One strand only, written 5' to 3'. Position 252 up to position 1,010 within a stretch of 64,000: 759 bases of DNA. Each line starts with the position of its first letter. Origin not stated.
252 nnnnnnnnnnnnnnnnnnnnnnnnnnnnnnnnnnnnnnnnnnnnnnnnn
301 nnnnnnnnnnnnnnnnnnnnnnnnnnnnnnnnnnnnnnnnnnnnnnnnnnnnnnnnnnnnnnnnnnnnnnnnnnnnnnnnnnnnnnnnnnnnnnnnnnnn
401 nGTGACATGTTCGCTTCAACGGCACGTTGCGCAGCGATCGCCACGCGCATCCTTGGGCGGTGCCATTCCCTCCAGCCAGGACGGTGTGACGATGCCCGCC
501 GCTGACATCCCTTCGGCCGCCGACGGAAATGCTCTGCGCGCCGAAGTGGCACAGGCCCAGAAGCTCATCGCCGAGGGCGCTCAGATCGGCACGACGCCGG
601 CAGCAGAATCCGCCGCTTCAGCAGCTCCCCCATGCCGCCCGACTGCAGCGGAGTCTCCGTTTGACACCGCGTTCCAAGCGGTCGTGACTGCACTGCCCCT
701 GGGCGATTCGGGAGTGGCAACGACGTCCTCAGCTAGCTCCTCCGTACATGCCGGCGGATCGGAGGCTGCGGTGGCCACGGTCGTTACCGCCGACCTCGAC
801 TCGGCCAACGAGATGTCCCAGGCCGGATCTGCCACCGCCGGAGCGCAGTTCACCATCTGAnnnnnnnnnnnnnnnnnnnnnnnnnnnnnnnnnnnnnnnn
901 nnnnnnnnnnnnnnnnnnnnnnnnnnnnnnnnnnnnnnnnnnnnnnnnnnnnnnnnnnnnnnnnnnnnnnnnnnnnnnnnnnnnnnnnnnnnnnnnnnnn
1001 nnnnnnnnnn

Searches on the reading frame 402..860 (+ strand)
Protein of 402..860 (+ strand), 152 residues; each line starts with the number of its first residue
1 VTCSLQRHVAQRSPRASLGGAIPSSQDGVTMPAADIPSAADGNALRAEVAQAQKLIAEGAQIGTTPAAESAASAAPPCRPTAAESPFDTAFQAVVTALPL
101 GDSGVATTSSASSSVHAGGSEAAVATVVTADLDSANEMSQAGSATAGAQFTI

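Call 31: search_protein_families(library=pfam, alignment_id=A2, max_evalue=0.001)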
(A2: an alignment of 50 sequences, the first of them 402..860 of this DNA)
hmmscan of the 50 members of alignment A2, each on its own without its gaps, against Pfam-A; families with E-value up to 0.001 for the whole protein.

A. member 1, window:402-860:+ (152 aa): 0 families

B. families by the number of members that match (of 50 scanned): 13 families
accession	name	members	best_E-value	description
PF02452.23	PemK_toxin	1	1.6e-13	PemK-like, MazF-like toxin of type II toxin-antitoxin system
PF01381.28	HTH_3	1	8.3e-10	Helix-turn-helix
PF00383.29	dCMP_cyt_deam_1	1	3.1e-09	Cytidine and deoxycytidylate deaminase zinc-binding region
PF13560.12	HTH_31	1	1e-08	Helix-turn-helix domain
PF13744.12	HTH_37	1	3.8e-07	Helix-turn-helix domain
PF14437.12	MafB19-deam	1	1.2e-06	MafB19-like deaminase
PF13413.12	HTH_25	1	8e-06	Helix-turn-helix domain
PF13671.12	AAA_33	1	2.6e-05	AAA domain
PF13443.12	HTH_26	1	2.7e-05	Cro/C1-type HTH DNA-binding domain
PF12802.13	MarR_2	1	0.00026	MarR family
PF03551.20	PadR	1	0.00046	Transcriptional regulator PadR-like family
PF25212.1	HVO_A0114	1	0.0006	HVO_A0114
PF12844.13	HTH_19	1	0.00087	Helix-turn-helix domain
